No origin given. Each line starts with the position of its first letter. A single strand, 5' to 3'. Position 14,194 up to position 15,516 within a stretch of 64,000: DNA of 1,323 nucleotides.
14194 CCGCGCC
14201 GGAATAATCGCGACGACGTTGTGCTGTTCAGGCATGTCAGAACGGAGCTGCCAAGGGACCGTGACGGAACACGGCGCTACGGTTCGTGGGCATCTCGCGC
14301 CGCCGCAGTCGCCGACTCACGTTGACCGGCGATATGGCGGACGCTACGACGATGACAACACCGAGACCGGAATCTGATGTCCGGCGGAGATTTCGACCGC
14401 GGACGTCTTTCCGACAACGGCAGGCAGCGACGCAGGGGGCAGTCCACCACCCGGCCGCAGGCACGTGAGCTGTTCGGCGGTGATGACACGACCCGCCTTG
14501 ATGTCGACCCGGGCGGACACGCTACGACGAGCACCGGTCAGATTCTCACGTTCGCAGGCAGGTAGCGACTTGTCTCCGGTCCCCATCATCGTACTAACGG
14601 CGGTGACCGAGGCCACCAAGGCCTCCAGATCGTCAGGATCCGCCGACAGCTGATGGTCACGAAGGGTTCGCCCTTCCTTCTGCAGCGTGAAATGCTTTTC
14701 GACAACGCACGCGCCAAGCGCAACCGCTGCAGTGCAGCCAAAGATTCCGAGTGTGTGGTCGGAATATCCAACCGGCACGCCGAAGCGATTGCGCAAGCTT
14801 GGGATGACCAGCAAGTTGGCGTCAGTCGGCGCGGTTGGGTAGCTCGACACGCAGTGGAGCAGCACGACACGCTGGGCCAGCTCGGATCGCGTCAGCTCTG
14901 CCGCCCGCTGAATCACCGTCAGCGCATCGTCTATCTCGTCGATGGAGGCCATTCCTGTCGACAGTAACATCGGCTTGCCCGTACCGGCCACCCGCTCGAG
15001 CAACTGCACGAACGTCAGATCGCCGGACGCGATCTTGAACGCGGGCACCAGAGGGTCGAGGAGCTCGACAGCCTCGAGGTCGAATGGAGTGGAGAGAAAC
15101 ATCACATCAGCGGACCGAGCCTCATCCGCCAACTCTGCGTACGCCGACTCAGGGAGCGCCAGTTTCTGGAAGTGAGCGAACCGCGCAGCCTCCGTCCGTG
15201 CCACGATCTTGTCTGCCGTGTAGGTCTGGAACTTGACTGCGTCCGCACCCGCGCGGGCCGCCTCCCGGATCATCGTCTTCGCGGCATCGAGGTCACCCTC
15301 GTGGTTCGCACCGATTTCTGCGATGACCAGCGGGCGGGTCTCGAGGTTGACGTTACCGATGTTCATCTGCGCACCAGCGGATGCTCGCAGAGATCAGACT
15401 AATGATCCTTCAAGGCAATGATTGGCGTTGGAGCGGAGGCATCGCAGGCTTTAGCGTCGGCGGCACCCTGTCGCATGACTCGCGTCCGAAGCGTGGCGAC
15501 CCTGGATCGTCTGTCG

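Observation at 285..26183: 26-kb one-strand glycan cluster pairing nonulosonic-acid core genes with three radical-SAM enzymes and three SAM methyltransferases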

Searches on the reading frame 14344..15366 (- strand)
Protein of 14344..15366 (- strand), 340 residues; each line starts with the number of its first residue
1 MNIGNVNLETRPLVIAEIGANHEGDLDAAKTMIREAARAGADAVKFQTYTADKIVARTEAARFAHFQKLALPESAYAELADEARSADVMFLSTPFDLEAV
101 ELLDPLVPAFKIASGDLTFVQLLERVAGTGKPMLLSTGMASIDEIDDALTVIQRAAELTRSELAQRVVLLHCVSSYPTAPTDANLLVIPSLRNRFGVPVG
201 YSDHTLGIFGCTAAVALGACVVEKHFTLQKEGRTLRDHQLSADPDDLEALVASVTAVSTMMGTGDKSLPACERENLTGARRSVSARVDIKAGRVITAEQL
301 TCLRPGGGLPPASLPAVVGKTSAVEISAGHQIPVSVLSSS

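Call 7: search_protein_families(library=pfam, proteins=[window:14344-15366:-], max_evalue=0.001)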
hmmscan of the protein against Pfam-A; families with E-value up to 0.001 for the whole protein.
window:14344-15366:- (340 aa): 2 families
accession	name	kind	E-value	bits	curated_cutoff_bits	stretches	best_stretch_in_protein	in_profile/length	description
PF03102.20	NeuB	-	1.1e-77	261.2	22.1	1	32-266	1-241/241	NeuB family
PF08666.17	SAF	-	2e-08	35.1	21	1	281-335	2-60/63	SAF domain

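Call 10: search_protein_families(library=ncbifam, proteins=[window:14344-15366:-], max_evalue=0.001)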
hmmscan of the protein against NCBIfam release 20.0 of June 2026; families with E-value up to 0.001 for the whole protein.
window:14344-15366:- (340 aa): 2 families
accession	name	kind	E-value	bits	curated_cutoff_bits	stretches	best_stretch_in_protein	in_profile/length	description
TIGR03569.1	NeuB_NnaB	equivalog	6.6e-96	321.2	399.65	1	13-332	2-329/329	N-acetylneuraminate synthase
TIGR03586.1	PseI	equivalog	5.7e-84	282.1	340.25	1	12-331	2-326/327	pseudaminic acid synthase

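Call 54: search_solved_structures(query=window:14344-15366:-, max_evalue=1e-10, show_alignments=1)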
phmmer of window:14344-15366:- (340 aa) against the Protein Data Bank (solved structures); distinct sequences matched with E-value up to 1e-10: 8.
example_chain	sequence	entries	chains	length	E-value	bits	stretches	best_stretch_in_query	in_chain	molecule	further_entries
8h2c_A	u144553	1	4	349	6.2e-47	163.5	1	1-330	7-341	Pseudaminic acid synthase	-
6ncs_A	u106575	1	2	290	1.2e-43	152.8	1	3-276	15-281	N-acetylneuraminic acid (Sialic acid) synthetase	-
1xuu_A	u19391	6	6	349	1.2e-42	149.5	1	6-333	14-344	polysialic acid capsule biosynthesis protein SiaC | N-acetylneuraminate synthase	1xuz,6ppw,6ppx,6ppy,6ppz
4ipj_A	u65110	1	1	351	3.1e-42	148.1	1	6-333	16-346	Polysialic acid capsule biosynthesis protein SiaC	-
4ipi_A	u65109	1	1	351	8e-42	146.8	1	6-333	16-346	Polysialic acid capsule biosynthesis protein SiaC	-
2wqp_A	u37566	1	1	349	2.9e-41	145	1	6-333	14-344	POLYSIALIC ACID CAPSULE BIOSYNTHESIS PROTEIN SIAC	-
1vli_A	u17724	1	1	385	4.8e-40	140.9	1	11-307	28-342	Spore coat polysaccharide biosynthesis protein spsE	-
3g8r_A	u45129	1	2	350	4.8e-25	91.7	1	10-305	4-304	Probable spore coat polysaccharide biosynthesis protein E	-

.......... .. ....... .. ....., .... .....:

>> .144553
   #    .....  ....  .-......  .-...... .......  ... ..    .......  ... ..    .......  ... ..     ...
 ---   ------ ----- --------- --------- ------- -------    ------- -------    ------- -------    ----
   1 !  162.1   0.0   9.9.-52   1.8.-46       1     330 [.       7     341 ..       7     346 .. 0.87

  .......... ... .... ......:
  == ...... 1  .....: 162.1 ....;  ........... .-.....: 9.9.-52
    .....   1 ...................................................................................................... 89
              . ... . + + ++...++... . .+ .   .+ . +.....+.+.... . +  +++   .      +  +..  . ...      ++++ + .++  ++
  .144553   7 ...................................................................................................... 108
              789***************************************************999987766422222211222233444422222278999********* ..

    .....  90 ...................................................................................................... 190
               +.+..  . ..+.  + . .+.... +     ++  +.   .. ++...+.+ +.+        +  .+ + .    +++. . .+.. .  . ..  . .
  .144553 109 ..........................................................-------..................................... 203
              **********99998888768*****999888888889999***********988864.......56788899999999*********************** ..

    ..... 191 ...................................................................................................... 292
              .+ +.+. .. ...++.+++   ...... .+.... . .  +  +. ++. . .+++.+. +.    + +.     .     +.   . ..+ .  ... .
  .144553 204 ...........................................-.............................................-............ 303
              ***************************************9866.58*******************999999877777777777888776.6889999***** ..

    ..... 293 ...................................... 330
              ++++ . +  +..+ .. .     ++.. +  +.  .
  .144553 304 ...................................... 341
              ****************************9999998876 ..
